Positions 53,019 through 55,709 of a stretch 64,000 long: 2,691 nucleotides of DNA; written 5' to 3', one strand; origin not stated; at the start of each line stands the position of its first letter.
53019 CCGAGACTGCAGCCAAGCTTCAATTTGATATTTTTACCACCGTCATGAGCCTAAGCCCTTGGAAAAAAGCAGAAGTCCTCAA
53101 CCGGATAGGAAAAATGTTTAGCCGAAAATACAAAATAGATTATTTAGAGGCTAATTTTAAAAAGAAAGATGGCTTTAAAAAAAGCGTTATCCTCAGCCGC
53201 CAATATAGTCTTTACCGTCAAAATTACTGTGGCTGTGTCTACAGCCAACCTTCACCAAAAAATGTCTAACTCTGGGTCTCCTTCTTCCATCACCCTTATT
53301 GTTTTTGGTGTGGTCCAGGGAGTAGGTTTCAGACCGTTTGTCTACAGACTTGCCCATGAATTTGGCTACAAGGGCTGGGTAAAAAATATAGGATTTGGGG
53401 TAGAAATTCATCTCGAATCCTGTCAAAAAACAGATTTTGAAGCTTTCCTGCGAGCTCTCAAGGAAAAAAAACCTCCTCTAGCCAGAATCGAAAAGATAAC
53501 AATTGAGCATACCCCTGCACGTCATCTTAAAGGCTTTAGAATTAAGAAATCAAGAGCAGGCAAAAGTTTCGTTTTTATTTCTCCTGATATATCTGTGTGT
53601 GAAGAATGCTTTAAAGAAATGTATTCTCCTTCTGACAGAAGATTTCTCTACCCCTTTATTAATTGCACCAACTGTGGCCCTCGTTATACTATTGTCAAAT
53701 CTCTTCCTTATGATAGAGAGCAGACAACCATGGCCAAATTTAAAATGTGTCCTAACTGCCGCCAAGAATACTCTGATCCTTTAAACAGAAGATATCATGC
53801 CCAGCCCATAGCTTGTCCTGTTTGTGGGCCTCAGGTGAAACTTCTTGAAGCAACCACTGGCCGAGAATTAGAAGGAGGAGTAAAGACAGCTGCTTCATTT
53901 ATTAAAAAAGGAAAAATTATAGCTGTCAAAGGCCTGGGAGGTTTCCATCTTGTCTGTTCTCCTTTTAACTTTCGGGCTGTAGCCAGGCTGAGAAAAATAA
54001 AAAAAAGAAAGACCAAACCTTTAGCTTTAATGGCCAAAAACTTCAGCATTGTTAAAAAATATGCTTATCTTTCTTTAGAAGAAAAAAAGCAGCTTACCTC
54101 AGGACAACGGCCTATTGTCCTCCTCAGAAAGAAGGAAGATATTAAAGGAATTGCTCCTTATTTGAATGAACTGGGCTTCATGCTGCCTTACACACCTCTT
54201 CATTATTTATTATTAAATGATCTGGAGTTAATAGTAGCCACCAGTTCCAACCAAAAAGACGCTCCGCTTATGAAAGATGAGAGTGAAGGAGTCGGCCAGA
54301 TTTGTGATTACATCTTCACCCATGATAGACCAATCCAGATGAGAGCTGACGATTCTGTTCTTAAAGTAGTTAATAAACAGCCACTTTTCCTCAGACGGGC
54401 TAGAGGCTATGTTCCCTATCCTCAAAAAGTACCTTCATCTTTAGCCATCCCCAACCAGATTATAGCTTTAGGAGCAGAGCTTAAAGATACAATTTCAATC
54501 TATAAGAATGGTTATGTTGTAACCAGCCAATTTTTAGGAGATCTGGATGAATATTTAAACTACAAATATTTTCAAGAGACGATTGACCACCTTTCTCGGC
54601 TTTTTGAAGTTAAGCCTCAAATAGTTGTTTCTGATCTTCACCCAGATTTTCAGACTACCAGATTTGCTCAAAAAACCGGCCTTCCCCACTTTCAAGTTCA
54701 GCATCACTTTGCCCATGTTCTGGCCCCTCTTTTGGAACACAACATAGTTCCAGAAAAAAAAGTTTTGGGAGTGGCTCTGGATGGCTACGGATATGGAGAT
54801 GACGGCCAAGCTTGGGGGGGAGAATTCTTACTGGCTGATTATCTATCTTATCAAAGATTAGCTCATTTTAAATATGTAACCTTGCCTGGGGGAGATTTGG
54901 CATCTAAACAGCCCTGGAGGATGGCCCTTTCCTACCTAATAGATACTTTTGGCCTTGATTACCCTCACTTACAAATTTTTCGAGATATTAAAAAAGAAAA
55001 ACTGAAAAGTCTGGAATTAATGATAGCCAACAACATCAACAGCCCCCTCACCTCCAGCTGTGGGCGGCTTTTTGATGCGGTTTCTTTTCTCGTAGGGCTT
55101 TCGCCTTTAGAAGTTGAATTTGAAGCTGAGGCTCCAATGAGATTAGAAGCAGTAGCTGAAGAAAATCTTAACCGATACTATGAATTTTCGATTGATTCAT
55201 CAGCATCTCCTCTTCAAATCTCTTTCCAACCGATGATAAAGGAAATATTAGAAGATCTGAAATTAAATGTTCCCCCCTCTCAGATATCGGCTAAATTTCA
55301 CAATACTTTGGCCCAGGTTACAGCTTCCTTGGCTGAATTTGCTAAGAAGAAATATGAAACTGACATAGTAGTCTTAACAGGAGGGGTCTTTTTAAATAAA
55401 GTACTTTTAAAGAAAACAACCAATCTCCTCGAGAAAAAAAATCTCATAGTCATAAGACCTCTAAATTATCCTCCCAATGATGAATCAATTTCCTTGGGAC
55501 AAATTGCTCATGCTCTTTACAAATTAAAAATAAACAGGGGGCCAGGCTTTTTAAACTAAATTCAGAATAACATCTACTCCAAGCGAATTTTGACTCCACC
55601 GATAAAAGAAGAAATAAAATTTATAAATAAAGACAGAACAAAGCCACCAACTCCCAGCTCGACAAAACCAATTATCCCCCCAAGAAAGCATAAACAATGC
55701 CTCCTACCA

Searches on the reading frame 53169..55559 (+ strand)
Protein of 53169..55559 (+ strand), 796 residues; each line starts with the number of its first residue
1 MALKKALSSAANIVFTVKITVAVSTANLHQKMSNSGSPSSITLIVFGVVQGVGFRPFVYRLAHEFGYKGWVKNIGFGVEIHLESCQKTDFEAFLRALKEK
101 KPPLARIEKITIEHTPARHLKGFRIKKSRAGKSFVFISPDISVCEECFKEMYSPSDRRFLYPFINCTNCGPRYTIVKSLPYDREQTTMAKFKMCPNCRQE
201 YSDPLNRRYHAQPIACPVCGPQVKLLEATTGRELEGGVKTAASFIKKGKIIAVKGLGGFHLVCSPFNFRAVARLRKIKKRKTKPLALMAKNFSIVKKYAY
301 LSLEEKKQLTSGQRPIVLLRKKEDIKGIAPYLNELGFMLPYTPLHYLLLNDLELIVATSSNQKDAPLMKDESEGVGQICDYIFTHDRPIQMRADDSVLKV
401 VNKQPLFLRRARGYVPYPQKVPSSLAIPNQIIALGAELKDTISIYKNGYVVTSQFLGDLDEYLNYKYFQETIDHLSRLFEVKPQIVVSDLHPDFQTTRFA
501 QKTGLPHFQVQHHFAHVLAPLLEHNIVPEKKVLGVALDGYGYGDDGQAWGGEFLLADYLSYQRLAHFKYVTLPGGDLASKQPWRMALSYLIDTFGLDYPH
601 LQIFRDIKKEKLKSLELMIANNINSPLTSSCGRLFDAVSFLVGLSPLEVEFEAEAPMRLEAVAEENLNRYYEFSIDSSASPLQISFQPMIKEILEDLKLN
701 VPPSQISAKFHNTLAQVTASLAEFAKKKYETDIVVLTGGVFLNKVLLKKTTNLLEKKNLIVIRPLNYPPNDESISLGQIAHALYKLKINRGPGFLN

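Call 74: search_protein_families(library=pfam, proteins=[window:53169-55559:+], max_evalue=0.00001)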
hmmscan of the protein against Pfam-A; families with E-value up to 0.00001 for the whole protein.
window:53169-55559:+ (796 aa): 5 families
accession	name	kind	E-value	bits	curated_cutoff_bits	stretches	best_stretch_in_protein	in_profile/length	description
PF22521.2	HypF_C_2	-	3.5e-79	266.4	27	1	534-778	1-241/241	Carbamoyltransferase, Kae1-like Domain, second subdomain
PF01300.24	Sua5_yciO_yrdC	-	5.4e-38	130.7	25.1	1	244-411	2-178/178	Telomere recombination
PF07503.17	zf-HYPF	-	1.1e-33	115.1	23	2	193-225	1-33/34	HypF finger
PF17788.7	HypF_C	-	1e-30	106.8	23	1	429-523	4-99/99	HypF Kae1-like domain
PF00708.24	Acylphosphatase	-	8.7e-22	77.6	22.5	1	42-125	2-85/85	Acylphosphatase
